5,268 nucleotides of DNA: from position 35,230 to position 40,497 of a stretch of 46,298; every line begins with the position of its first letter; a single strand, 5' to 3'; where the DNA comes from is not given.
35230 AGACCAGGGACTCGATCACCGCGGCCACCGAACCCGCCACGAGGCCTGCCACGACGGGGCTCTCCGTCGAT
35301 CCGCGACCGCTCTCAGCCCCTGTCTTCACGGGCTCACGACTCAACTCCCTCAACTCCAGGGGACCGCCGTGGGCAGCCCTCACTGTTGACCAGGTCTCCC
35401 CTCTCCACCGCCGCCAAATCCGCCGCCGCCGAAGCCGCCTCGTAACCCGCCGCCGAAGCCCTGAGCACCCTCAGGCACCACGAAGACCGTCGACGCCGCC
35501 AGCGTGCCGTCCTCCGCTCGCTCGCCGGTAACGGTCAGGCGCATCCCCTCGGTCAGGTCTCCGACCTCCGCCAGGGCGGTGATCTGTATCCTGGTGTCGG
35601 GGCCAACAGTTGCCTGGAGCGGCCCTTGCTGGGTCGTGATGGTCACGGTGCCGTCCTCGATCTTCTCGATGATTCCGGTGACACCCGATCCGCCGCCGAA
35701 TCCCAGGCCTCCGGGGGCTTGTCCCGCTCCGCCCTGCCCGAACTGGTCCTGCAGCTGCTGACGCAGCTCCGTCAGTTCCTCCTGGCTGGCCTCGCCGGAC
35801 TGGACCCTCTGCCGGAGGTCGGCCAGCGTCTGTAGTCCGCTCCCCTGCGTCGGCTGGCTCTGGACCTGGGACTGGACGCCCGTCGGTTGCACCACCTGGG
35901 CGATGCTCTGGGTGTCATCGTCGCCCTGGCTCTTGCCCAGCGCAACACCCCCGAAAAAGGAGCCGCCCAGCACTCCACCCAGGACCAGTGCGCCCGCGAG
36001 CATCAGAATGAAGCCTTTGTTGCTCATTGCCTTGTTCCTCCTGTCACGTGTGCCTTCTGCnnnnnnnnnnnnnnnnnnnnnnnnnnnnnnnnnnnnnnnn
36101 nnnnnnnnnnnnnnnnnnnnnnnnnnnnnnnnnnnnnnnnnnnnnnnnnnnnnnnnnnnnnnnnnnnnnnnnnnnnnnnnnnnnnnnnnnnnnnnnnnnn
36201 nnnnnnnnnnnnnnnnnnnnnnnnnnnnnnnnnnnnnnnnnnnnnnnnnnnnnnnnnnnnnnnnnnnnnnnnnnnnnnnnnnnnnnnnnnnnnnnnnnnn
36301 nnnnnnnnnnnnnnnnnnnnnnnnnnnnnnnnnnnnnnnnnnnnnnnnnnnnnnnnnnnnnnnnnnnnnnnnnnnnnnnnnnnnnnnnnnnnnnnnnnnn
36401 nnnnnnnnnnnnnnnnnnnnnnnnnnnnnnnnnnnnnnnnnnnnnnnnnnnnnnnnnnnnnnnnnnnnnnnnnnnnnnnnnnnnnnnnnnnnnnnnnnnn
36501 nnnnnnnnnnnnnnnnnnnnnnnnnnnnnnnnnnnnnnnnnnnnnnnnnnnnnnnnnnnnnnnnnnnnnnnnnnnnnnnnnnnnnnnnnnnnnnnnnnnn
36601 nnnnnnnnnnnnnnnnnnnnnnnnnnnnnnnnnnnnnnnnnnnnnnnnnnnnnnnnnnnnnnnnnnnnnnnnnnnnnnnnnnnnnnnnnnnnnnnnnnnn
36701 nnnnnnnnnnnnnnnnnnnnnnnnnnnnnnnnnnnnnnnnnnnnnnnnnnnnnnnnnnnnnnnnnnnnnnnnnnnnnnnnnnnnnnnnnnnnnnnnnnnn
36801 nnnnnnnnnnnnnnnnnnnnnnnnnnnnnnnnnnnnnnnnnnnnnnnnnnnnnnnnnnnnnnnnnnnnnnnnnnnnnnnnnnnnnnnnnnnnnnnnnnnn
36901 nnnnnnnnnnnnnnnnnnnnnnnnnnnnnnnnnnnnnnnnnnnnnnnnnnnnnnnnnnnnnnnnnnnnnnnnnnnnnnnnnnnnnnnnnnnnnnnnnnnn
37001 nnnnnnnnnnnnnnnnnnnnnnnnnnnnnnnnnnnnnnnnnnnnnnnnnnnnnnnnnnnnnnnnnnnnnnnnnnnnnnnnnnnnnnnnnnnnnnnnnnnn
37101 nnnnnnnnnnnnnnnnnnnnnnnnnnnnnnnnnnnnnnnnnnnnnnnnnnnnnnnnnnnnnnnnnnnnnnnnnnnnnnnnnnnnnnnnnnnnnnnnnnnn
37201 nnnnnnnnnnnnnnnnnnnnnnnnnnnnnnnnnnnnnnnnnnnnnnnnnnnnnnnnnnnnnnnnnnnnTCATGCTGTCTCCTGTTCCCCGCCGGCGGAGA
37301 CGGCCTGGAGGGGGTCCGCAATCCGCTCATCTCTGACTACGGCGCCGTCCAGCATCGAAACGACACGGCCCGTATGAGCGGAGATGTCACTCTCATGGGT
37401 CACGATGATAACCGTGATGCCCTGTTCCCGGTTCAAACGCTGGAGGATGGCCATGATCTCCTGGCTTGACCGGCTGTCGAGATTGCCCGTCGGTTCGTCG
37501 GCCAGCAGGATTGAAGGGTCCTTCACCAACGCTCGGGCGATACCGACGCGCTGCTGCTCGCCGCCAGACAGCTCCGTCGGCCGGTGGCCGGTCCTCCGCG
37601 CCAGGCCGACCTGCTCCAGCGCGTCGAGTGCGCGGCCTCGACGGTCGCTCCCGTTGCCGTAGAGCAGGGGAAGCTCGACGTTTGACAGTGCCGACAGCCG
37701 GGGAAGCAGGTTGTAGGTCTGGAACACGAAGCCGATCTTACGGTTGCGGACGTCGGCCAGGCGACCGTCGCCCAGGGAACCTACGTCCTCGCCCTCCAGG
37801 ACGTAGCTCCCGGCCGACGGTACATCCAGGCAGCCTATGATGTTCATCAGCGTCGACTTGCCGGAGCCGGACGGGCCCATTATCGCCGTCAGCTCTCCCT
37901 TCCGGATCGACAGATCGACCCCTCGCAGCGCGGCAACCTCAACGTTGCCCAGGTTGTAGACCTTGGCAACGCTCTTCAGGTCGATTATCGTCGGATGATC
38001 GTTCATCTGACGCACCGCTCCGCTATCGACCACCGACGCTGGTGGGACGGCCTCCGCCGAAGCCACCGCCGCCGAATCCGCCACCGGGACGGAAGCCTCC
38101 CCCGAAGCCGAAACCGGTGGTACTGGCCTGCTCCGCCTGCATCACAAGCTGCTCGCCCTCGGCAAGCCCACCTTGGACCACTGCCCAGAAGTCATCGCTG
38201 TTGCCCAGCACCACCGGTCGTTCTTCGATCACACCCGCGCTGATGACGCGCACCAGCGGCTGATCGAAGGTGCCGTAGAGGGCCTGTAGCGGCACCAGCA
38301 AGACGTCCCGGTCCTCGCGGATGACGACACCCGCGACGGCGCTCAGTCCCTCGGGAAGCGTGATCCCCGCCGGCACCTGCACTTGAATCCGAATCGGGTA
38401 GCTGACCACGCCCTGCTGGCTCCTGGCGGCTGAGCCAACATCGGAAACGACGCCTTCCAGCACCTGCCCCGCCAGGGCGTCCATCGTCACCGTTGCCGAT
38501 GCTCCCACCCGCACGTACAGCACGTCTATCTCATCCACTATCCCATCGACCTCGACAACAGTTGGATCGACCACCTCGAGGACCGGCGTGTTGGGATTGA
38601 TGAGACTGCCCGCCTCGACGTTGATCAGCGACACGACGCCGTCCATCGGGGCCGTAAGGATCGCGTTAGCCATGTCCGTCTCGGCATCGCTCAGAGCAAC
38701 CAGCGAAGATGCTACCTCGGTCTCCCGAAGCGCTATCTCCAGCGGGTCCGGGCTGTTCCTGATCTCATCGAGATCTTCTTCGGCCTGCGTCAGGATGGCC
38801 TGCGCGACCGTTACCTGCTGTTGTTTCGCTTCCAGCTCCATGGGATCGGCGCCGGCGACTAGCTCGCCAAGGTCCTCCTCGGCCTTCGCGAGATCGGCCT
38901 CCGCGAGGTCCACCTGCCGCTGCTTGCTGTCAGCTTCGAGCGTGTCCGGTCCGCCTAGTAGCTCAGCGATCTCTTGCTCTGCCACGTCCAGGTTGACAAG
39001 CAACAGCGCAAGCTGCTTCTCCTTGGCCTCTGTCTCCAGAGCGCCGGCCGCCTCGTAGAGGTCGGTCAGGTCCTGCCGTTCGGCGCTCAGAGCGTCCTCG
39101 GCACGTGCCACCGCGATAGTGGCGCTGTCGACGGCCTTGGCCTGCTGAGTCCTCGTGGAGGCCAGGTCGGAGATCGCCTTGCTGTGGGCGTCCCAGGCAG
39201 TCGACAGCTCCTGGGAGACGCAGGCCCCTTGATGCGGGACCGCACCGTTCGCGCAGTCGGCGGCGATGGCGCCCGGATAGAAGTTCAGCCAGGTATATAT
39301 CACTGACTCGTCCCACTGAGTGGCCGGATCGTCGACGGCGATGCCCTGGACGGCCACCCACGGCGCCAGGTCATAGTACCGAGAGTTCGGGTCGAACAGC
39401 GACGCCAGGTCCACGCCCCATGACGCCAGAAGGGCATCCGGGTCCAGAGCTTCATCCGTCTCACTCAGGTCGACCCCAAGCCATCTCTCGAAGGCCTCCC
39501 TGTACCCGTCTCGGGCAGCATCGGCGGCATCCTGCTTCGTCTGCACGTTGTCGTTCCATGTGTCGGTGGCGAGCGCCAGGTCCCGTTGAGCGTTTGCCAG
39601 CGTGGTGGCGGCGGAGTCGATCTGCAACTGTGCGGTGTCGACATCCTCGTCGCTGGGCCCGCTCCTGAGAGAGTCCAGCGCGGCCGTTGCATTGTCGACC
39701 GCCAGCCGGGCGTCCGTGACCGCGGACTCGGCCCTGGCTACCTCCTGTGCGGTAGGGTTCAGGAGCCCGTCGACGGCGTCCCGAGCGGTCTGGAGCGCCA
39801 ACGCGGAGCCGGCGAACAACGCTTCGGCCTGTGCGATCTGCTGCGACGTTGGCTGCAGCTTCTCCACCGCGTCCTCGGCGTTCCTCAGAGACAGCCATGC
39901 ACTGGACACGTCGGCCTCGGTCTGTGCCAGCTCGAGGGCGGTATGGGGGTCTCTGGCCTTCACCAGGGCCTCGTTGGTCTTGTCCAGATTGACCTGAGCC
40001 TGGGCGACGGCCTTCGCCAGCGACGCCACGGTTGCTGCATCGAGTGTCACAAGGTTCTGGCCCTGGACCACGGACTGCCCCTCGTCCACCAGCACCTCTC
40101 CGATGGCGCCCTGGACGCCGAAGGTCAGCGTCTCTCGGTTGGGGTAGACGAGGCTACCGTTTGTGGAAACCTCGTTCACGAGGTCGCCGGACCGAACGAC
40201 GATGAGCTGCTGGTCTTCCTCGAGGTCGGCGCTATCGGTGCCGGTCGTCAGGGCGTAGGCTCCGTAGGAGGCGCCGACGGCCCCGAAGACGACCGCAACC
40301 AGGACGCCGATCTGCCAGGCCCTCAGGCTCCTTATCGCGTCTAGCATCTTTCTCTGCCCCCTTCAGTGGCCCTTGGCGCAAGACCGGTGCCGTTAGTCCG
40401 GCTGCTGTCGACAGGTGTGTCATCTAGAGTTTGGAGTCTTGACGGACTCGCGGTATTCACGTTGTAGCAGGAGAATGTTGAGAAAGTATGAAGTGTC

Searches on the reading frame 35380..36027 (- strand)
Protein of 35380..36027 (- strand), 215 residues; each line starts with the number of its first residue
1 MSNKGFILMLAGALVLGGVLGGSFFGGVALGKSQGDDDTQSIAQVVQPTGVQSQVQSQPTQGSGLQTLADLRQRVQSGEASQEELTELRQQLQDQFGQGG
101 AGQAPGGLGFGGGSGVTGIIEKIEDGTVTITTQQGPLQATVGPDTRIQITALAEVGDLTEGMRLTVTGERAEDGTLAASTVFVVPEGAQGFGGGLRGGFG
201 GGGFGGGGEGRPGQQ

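Call 9: search_protein_families(library=pfam, proteins=[window:35380-36027:-], max_evalue=0.01)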
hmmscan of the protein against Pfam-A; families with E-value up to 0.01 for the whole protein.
window:35380-36027:- (215 aa): 1 family
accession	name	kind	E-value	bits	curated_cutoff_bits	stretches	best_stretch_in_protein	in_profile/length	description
PF18914.6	DUF5666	-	0.0086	16.8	27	0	117-180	1-58/60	Domain of unknown function (DUF5666)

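Call 14: search_protein_families(library=ncbifam, proteins=[window:35380-36027:-], max_evalue=0.01)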
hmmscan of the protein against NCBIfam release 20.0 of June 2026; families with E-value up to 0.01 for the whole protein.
window:35380-36027:- (215 aa): 0 families

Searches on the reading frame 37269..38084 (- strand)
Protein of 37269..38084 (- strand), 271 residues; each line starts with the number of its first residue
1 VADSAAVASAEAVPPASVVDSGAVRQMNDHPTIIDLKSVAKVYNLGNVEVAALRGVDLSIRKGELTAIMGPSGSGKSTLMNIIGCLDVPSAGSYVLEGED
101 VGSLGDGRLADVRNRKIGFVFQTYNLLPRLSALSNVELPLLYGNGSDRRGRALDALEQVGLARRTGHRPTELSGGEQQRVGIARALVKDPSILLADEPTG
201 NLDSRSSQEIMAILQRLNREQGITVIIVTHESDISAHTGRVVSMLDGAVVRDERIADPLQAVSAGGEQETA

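Call 9: search_protein_families(library=pfam, proteins=[window:37269-38084:-], max_evalue=0.01)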
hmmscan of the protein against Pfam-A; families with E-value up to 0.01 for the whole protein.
window:37269-38084:- (271 aa): 7 families
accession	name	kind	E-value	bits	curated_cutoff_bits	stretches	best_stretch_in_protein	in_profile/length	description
PF00005.33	ABC_tran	-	7e-33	114.6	25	1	53-199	1-136/137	ABC transporter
PF13304.12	AAA_21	-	7e-07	30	27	0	65-90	1-29/304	AAA domain, putative AbiEii toxin, Type IV TA system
PF02463.25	SMC_N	-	2e-06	27.8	40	0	163-243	128-210/220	RecF/RecN/SMC N terminal domain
PF13555.12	AAA_29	-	6.1e-05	23.1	27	1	56-81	15-40/61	P-loop containing region of AAA domain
PF13481.12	AAA_25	-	8e-05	22.8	27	0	60-79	30-49/195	AAA domain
PF03193.22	RsgA_GTPase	-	0.0013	19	30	1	60-83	104-126/174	RsgA GTPase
PF13476.12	AAA_23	-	0.0059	17.7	27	0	64-83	20-39/201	AAA domain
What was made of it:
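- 37269..38084 (-): ABC transporter ATPase. call 9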

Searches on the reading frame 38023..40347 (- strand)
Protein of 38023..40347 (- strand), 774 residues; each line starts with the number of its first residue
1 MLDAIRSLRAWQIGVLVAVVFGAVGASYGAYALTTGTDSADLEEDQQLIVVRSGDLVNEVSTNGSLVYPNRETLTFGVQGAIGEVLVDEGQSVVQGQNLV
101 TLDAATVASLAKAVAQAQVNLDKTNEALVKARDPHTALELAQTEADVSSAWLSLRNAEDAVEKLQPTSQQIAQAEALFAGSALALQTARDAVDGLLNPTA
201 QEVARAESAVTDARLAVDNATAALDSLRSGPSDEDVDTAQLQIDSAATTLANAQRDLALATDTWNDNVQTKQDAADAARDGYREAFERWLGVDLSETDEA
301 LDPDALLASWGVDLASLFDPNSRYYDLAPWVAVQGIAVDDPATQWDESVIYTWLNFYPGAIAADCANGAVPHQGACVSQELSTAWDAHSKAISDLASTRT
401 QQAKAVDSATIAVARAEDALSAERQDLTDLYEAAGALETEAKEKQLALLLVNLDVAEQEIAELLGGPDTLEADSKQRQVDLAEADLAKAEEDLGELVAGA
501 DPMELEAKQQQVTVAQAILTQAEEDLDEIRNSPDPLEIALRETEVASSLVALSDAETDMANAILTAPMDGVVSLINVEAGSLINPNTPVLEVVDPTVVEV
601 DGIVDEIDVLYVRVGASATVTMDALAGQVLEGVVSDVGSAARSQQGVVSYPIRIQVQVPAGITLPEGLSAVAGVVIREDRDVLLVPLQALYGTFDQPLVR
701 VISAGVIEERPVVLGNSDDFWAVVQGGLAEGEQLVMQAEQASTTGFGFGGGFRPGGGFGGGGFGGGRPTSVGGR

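Call 9: search_protein_families(library=pfam, proteins=[window:38023-40347:-], max_evalue=0.01)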
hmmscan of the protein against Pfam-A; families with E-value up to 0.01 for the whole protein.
window:38023-40347:- (774 aa): 3 families
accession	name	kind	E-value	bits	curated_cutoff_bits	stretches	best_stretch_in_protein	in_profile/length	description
PF13437.12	HlyD_3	-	5.1e-13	50.1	22.2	1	564-659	2-96/106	HlyD family secretion protein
PF16576.10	HlyD_D23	-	6.5e-11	42.3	30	1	534-643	80-190/214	Barrel-sandwich domain of CusB or HlyD membrane-fusion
PF00364.28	Biotin_lipoyl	-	3.9e-06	27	22.1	0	556-591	37-72/73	Biotin-requiring enzyme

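Call 14: search_protein_families(library=ncbifam, proteins=[window:38023-40347:-], max_evalue=0.01)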
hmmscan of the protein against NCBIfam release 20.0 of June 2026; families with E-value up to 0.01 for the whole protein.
window:38023-40347:- (774 aa): 14 families
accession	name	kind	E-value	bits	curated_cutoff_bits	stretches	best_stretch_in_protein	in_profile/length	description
TIGR01730.1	RND_mfp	subfamily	6.7e-27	94.3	94.9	2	500-738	68-309/322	efflux RND transporter periplasmic adaptor subunit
TIGR02971.1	heterocyst_DevB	subfamily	2.1e-17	63.6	129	2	393-648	45-289/327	ABC exporter membrane fusion protein, DevB family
TIGR00998.1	8a0101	subfamily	3.3e-17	62.4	390.8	2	409-642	78-286/334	EmrA/EmrK family multidrug efflux transporter periplasmic adaptor subunit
NF002939.0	PRK03598.1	equivalog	6.9e-17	61.6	393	2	473-637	118-280/332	secretion protein HlyD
TIGR00999.1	8a0102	subfamily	3e-15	56.1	319.3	1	521-737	62-265/271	CzcB/NccB family metal efflux transporter periplasmic adaptor subunit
NF008606.0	PRK11578.1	equivalog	2.3e-12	46.7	342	1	486-740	101-366/371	macrolide transporter subunit MacA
TIGR01843.1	type_I_hlyD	subfamily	2.8e-12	46.3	208.65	2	79-285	51-260/422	HlyD family type I secretion periplasmic adaptor subunit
NF007785.0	PRK10476.1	equivalog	5.1e-10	38.7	376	1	469-645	113-292/347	multidrug transporter subunit MdtN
NF011715.0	PRK15136.1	equivalog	4.4e-09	35.5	563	1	474-629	124-283/390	multidrug efflux MFS transporter periplasmic adaptor subunit EmrA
NF045680.1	DiMtlExpIhpB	equivalog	1e-05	24.7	450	1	551-736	127-308/326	divalent metal ion exporter adaptor subunit IhpB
NF007850.1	PRK10559.1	equivalog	1.9e-05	23.9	400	1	528-640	116-225/303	p-hydroxybenzoic acid efflux pump subunit AaeA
TIGR02168.1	SMC_prok_B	equivalog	0.00024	19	567.35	1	104-276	678-854/1181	chromosome segregation protein SMC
TIGR02169.1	SMC_prok_A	equivalog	0.00043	18.1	729.4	0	383-543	330-489/1165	chromosome segregation protein SMC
TIGR01235.1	pyruv_carbox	equivalog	0.0017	15.9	1114.45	0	42-119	1045-1122/1143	pyruvate carboxylase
